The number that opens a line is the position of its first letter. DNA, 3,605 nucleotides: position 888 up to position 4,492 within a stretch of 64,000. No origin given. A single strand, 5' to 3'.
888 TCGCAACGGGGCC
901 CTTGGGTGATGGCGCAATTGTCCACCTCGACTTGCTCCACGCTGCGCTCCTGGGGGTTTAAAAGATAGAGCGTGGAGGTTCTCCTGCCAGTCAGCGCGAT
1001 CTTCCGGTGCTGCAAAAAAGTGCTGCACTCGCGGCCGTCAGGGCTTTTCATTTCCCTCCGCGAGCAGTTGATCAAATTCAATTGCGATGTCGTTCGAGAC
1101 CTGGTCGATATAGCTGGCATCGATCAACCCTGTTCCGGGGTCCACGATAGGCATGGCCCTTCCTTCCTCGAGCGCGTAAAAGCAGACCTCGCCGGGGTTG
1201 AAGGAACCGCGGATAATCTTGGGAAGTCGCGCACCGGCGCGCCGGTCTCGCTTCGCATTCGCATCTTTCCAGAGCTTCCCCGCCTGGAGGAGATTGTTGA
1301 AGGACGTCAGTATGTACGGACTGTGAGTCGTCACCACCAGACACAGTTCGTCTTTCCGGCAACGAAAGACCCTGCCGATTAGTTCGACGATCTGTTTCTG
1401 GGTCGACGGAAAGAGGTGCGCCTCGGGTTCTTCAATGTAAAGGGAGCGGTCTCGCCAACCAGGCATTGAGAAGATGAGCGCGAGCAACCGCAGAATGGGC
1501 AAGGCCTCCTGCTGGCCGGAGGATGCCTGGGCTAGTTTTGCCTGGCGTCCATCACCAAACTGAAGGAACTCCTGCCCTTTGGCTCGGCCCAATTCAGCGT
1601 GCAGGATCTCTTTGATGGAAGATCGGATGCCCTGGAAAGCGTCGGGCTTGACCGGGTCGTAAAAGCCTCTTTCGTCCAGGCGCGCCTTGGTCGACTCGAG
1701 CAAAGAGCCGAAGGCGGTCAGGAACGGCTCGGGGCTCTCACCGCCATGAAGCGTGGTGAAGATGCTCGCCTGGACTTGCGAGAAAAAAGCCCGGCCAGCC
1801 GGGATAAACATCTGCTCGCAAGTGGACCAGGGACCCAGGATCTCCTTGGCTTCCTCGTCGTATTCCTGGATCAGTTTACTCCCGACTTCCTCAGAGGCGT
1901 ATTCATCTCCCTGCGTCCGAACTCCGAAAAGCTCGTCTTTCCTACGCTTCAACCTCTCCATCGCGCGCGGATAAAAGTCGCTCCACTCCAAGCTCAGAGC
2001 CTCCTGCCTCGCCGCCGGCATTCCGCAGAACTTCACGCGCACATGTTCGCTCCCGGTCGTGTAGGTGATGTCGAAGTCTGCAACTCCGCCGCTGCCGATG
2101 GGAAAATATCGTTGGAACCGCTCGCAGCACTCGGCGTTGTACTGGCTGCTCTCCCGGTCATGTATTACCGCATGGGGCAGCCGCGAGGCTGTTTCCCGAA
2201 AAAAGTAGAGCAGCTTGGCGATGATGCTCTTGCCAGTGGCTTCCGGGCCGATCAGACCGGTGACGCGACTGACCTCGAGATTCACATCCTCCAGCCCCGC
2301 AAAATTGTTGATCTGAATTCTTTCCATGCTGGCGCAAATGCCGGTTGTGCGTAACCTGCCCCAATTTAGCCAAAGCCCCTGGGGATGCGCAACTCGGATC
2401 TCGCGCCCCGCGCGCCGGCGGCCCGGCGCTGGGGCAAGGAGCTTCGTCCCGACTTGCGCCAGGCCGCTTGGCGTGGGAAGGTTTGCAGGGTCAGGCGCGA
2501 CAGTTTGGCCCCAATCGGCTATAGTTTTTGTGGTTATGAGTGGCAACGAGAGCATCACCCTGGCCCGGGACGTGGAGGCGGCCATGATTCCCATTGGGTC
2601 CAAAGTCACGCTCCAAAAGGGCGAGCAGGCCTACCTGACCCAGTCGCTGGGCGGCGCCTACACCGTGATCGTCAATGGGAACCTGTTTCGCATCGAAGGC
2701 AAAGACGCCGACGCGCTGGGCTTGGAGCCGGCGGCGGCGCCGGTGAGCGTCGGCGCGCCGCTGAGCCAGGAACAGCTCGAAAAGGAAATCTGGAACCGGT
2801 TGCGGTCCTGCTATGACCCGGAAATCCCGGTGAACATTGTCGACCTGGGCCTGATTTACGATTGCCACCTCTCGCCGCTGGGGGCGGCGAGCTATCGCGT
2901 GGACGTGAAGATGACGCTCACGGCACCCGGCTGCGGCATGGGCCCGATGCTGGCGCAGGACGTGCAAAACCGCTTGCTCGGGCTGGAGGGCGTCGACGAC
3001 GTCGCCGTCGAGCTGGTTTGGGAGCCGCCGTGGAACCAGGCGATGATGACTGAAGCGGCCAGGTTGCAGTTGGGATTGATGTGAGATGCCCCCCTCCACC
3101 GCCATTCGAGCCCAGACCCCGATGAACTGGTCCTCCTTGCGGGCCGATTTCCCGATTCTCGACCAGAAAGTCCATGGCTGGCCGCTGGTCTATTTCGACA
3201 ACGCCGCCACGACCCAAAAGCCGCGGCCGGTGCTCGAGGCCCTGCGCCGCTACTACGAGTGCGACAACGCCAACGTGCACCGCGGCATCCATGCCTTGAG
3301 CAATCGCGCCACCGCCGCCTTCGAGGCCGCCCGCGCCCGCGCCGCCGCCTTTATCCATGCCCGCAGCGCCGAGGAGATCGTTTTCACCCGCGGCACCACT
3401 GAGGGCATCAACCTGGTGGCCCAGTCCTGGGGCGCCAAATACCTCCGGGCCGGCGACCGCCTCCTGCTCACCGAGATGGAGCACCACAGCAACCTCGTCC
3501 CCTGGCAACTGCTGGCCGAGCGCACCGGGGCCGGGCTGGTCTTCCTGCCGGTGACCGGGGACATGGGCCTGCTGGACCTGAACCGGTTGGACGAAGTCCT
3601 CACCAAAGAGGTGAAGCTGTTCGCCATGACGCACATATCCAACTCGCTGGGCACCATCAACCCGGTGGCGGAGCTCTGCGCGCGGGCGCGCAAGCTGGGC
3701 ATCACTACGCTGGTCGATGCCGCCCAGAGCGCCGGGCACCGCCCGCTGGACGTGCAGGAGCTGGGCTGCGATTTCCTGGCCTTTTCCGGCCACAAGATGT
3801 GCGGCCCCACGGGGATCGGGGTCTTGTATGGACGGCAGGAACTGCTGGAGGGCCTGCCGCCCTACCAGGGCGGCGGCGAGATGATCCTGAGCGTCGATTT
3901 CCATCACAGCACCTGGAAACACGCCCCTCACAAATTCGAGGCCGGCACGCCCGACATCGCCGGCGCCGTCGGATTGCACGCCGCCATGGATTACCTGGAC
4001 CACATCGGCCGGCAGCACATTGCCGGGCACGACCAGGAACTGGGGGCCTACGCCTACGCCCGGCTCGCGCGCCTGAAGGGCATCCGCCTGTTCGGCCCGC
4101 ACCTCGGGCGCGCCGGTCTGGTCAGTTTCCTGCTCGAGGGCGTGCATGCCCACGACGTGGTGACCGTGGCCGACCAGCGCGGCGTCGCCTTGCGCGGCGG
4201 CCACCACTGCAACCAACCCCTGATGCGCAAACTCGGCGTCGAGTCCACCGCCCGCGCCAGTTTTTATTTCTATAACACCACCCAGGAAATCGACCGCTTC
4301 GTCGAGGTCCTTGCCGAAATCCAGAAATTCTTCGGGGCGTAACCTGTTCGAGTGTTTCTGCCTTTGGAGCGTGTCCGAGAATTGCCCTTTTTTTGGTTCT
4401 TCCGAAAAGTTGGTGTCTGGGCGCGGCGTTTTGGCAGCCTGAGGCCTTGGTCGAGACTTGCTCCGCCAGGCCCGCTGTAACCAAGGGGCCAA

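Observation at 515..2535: AT-richer two-gene cassette (ABC-type ATPase plus small PD-(D/E)xK-like protein) wedged antisense between suf Fe-S genes: candidate uncharacterised defence module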

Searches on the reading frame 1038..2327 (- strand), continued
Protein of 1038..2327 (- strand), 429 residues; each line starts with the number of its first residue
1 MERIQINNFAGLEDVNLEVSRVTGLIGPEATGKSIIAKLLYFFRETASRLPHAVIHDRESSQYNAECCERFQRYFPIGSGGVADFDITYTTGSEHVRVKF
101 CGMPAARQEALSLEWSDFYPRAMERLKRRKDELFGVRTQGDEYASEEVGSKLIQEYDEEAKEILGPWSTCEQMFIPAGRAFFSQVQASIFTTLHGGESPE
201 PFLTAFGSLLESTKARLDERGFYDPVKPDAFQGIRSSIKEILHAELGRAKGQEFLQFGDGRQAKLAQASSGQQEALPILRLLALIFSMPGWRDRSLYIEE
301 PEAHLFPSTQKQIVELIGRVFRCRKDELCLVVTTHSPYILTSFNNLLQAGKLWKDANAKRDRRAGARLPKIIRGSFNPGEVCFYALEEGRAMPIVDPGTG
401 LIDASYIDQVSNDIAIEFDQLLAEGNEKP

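Call 74: find_encoding_contigs(protein=P0311, flank=8000, max_places=1)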
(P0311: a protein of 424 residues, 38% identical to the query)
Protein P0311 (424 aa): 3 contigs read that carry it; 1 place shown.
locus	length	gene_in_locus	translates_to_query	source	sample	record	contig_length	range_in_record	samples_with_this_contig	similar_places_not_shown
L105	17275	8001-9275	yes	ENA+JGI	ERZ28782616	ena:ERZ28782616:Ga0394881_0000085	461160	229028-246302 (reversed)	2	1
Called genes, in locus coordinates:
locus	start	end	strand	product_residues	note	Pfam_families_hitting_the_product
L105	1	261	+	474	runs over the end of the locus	PF00364:Biotin_lipoyl (faint), PF25917:BSH_RND, PF25919:BSH_CusB (weak), PF25973:BSH_CzcB, PF25944:Beta-barrel_RND (weak), PF25975:CzcB_C (faint)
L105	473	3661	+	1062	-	PF00873:ACR_tran, PF03176:MMPL, PF02355:SecD_SecF_C (faint)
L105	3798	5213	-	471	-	PF17897:VCPO_N, PF22778:VCPO_2nd, PF01569:PAP2 (weak)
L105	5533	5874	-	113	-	PF03992:ABM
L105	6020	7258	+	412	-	-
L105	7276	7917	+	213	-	PF00814:TsaD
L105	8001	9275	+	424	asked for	PF13175:AAA_15, PF13304:AAA_21, PF13175:AAA_15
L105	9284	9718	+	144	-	-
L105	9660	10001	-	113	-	PF21748:UPF0150 (faint)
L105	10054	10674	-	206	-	PF00510:COX3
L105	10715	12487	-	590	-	PF00115:COX1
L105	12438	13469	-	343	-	PF02790:COX2_TM, PF00116:COX2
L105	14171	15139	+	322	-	PF02628:COX15-CtaA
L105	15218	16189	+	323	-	PF01040:UbiA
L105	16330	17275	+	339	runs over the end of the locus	PF00005:ABC_tran, PF13304:AAA_21 (faint), PF13732:DrrA1-3_C (weak)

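Call 75: find_encoding_contigs(protein=P0332, flank=8000, max_places=1)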
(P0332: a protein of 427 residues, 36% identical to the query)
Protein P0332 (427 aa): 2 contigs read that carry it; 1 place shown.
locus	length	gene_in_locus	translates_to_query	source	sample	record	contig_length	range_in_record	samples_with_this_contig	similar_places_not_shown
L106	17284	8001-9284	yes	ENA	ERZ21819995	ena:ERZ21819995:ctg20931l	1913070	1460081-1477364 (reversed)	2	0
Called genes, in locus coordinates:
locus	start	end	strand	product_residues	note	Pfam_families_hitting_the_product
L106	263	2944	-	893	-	PF01624:MutS_I, PF05188:MutS_II, PF05192:MutS_III, PF05190:MutS_IV, PF00488:MutS_V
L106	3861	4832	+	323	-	PF01385:OrfB_IS605, PF07282:Cas12f1-like_TNB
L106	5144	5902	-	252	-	PF07691:PA14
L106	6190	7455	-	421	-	PF02441:Flavoprotein, PF04127:DFP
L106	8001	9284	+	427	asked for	PF13175:AAA_15, PF13304:AAA_21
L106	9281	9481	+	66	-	-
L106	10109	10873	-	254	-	PF00106:adh_short, PF08659:KR, PF13561:adh_short_C2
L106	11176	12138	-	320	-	-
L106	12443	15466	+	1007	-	PF02463:SMC_N, PF13476:AAA_23, PF04423:Rad50_zn_hook, PF13558:SbcC_Walker_B (weak)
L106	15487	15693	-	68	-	-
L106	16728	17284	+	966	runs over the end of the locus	PF13727:CoA_binding_3, PF01073:3Beta_HSD (weak), PF01370:Epimerase, PF02719:Polysacc_synt_2, PF04321:RmlD_sub_bind, PF07993:NAD_binding_4, PF16363:GDP_Man_Dehyd, PF00563:EAL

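Call 76: find_encoding_contigs(protein=P0309, flank=8000, max_places=1)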
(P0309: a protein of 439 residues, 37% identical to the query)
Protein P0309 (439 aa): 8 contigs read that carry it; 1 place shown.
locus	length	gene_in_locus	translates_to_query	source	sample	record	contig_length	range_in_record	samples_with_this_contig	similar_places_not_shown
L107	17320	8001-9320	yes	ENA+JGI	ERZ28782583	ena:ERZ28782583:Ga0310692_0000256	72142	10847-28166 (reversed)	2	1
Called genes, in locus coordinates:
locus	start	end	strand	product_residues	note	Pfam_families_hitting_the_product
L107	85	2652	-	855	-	PF07176:DUF1400, PF03417:AAT (weak)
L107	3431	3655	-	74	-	-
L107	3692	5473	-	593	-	PF00082:Peptidase_S8, PF19366:DUF5942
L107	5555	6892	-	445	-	PF02113:Peptidase_S13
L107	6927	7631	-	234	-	PF00392:GntR, PF07729:FCD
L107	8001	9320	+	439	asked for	PF13175:AAA_15, PF13304:AAA_21, PF13175:AAA_15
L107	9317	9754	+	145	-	-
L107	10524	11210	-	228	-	PF10063:DUF2301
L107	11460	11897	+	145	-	PF00903:Glyoxalase, PF13669:Glyoxalase_4 (weak)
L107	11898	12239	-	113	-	PF18480:DUF5615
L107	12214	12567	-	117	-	PF04255:DUF433 (weak)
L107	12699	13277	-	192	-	PF05685:Uma2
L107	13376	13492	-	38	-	-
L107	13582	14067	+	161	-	PF01850:PIN (weak)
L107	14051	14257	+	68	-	-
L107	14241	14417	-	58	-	-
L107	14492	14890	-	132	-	PF01850:PIN (weak)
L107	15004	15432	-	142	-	PF01850:PIN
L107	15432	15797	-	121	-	PF22513:FitA-like_RHH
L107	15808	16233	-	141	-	PF01724:DUF29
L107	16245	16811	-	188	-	PF05685:Uma2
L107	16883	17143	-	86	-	PF03693:ParD_antitoxin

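Call 81: find_encoding_contigs(protein=P0234, flank=5000, max_places=3)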
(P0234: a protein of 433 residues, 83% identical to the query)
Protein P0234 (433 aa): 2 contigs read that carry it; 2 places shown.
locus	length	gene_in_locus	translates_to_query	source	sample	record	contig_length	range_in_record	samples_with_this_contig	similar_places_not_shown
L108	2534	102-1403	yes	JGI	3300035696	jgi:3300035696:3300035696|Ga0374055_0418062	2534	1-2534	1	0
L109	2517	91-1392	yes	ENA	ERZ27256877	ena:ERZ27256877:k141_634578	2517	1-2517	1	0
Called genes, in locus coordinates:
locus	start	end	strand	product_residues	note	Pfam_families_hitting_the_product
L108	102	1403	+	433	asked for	PF13175:AAA_15 (weak), PF13304:AAA_21, PF13175:AAA_15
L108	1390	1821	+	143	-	-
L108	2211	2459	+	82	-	-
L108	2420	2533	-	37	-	?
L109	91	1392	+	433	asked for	PF13175:AAA_15 (weak), PF13304:AAA_21, PF13175:AAA_15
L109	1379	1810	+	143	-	-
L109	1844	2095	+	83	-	-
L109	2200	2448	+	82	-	-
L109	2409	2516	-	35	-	?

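Call 82: find_encoding_contigs(protein=P0235, flank=8000, max_places=2)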
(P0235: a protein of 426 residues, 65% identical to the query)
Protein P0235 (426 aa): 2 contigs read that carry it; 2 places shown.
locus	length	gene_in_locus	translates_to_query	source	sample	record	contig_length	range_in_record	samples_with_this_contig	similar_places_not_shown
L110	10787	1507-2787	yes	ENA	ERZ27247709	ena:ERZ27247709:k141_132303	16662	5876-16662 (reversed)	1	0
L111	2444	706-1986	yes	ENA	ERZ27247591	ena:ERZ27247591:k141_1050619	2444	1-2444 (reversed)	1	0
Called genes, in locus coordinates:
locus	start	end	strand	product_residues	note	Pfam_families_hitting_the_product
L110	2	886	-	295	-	?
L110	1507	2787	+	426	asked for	PF13304:AAA_21, PF13175:AAA_15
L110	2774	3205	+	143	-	-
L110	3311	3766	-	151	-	PF01592:NifU_N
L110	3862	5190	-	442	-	PF19295:SufBD_N, PF01458:SUFBD_core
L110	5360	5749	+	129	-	-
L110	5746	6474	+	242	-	-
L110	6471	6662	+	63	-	-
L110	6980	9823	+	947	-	PF05048:NosD (faint), PF13229:Beta_helix (faint)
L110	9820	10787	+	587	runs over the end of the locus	PF09471:Peptidase_M64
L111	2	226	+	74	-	?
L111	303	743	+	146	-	-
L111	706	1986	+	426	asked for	PF13304:AAA_21, PF13175:AAA_15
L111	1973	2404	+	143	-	-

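Call 85: search_protein_families(library=pfam, proteins=[L110:2-1216:-, L108:2187-2456:+], max_evalue=0.01)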
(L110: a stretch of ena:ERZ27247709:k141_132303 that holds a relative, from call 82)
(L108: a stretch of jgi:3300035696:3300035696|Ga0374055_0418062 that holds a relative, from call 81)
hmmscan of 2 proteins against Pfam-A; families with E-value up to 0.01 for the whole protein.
L110:2-1216:- (405 aa): 0 families

L108:2187-2456:+ (90 aa): 0 families

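Call 89: search_protein_families(library=padloc, alignment_id=A3, max_evalue=1e-10)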
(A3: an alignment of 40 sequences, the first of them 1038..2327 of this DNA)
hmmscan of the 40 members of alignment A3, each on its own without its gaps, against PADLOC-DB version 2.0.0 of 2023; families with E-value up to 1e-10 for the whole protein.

A. member 1, window:1038-2327:- (429 aa): 13 families
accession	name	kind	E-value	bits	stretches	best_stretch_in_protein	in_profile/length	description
PDLC02979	AriA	-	2.3e-24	84.9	1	232-340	265-373/373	-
PDLC04562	PDC-M29A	-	1.5e-20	71.8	1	298-422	277-404/410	-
PDLC02980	AriA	-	7e-16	57.1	1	203-340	170-303/304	-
PDLC03878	NsnB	-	7.9e-15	53.5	0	256-344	209-285/345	-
PDLC04710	PDC-M56A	-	5e-13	46.8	0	1-48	1-48/382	-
PDLC04148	HEC-03B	-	2.4e-12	44.7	0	2-50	3-51/458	-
PDLC04182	HEC-01A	-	3.9e-12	43.9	0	278-342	290-353/406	-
PDLC04033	PD-T4-4_A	-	9.4e-12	42.9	0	294-351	327-381/460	-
PDLC02915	ATPase-Toprim_I-B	-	9.7e-12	42.5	0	2-64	4-64/623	-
PDLC04135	mad3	-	1.6e-11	42.4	0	1-341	2-328/374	mads_3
PDLC04180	HEC-01A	-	2.5e-11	41.4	0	271-342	252-323/382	-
PDLC00070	GajA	-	6.5e-11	39.5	0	296-340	294-337/596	AAA ATPase domain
PDLC00067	GajA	-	7.7e-11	39.2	0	296-342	308-348/604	AAA ATPase domain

B. families by the number of members that match (of 40 scanned): 60 families (the first 25 are shown)
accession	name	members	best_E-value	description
PDLC02979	AriA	40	3.7e-32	-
PDLC04562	PDC-M29A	40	8.6e-31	-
PDLC02980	AriA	40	9e-24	-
PDLC03878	NsnB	40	2.6e-22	-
PDLC04710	PDC-M56A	40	1.2e-20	-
PDLC00070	GajA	34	2.9e-15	AAA ATPase domain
PDLC04182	HEC-01A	33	6.3e-16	-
PDLC04033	PD-T4-4_A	32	9e-17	-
PDLC02915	ATPase-Toprim_I-B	24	8.5e-15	-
PDLC04664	PDC-M47A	18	1.3e-14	-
PDLC04032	PD-T4-4_A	18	3.8e-13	-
PDLC04179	HEC-01A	17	1.4e-14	-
PDLC02335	AbiLi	16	3.2e-14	AbiLi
PDLC00290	PtuA1|PtuA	16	1.8e-13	AAA ATPase domain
PDLC00067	GajA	14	1.5e-13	AAA ATPase domain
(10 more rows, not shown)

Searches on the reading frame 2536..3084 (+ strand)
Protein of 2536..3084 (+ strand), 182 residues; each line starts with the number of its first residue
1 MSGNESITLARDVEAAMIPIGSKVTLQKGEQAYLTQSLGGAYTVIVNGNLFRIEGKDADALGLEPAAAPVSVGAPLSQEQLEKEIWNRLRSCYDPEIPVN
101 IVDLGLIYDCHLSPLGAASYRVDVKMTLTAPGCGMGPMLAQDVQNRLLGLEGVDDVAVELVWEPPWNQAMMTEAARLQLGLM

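Call 39: find_related_loci(query=window:2536-3084:+, collection=metagenome_contigs, flank=6000)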
Query window:2536-3084:+ (182 aa) in metagenome_contigs; peptide patterns used: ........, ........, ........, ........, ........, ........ (x = any residue, [..] = any of these).
600 stretches matched a pattern (row limit reached: there are more); 591 encode a relative of the query (tblastn E <= 1e-3); the best 80 are kept; 80 distinct loci.
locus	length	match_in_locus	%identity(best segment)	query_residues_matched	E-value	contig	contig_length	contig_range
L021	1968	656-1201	84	1-182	5e-111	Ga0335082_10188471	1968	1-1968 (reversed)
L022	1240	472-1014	86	1-182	5e-112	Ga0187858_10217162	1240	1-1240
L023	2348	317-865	83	1-182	6e-108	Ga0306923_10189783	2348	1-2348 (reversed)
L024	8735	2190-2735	82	1-182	3e-103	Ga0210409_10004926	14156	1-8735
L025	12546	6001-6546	83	1-182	4e-103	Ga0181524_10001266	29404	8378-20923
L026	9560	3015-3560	81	1-182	3e-102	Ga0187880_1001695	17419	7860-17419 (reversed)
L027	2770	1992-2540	81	1-182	6e-105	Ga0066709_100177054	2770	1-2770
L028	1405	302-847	80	1-182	1e-107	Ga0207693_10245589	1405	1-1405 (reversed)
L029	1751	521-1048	82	1-176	4e-106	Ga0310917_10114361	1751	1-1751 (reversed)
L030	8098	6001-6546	77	1-182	1e-99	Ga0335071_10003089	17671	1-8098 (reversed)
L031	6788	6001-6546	79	1-182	7e-99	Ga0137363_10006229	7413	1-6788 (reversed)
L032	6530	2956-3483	78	1-176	4e-96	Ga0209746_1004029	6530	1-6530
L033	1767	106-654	75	1-182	2e-101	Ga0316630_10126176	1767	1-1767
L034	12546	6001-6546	75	1-182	7e-94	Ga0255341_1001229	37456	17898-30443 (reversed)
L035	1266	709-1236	74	1-176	5e-100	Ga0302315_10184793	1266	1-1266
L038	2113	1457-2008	71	1-182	7e-96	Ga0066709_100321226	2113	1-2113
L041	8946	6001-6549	73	1-182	2e-91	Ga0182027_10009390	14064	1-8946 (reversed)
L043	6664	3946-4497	70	1-182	1e-90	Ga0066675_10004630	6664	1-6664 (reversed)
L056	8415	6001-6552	65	1-182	1e-84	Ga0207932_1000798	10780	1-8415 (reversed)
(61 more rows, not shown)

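Call 85: search_protein_families(library=pfam, proteins=[L038:442-633:+, L038:620-877:+, L038:887-1423:+, L041:5123-5338:+, L041:5299-5607:+, L056:5441-5638:+, L056:5648-5890:-, L043:3609-3956:+], max_evalue=0.01)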
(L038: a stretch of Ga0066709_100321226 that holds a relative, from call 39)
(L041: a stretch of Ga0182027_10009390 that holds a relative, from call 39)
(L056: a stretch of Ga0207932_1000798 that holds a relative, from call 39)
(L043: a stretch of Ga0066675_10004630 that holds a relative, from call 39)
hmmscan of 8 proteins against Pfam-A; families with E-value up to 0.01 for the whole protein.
L038:442-633:+ (64 aa): 2 families
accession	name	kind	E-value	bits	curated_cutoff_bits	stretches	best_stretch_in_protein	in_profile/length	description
PF18506.7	RelB-like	-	2.8e-06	27.5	27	1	7-36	5-34/62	RelB Antitoxin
PF02604.26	PhdYeFM_antitox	-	0.00014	22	29.8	1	12-45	31-64/74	Antitoxin Phd_YefM, type II toxin-antitoxin system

L038:620-877:+ (86 aa): 1 family
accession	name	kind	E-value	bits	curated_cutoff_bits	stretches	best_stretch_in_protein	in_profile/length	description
PF05016.21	ParE_toxin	-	1.3e-13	51.8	23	1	5-84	1-89/89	ParE toxin of type II toxin-antitoxin system, parDE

L038:887-1423:+ (179 aa): 1 family
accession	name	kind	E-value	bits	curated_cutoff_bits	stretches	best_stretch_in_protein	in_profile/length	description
PF24722.1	DUF7674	-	1.4e-19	70.7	27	1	45-158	2-110/111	Domain of unknown function (DUF7674)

L041:5123-5338:+ (72 aa): 1 family
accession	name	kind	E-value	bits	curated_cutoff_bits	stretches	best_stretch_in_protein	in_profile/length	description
PF09720.15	Unstab_antitox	-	2.2e-09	37.6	23.3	1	11-61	3-52/54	Putative addiction module component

L041:5299-5607:+ (103 aa): 0 families

L056:5441-5638:+ (66 aa): 0 families

L056:5648-5890:- (81 aa): 0 families

L043:3609-3956:+ (116 aa): 0 families

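Call 102: search_protein_families(library=pfam, proteins=[window:2536-3084:+], max_evalue=0.00001)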
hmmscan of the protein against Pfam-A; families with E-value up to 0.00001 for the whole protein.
window:2536-3084:+ (182 aa): 1 family
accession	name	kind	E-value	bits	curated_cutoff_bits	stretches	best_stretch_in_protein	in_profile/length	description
PF01883.24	FeS_assembly_P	-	1.2e-14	54.7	23.5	1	83-159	2-72/73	Iron-sulfur cluster assembly protein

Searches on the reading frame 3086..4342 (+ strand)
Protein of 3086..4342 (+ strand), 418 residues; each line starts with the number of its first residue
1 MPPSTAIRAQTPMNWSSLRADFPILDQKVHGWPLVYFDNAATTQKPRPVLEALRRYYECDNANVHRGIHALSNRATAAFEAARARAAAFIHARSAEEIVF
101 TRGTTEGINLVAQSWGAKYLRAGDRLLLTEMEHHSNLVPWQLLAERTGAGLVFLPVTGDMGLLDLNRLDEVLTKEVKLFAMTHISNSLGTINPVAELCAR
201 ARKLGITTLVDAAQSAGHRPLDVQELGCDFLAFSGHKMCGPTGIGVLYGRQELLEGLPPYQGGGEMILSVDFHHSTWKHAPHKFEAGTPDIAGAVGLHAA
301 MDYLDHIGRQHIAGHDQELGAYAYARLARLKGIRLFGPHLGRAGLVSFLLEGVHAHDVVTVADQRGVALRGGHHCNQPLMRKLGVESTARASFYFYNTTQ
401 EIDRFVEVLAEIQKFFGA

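Call 102: search_protein_families(library=pfam, proteins=[window:3086-4342:+], max_evalue=0.00001)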
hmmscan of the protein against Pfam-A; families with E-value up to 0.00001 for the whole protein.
window:3086-4342:+ (418 aa): 1 family
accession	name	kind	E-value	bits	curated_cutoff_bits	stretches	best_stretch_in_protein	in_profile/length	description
PF00266.25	Aminotran_5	-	3e-144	481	21.5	1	35-405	1-371/371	Aminotransferase class-V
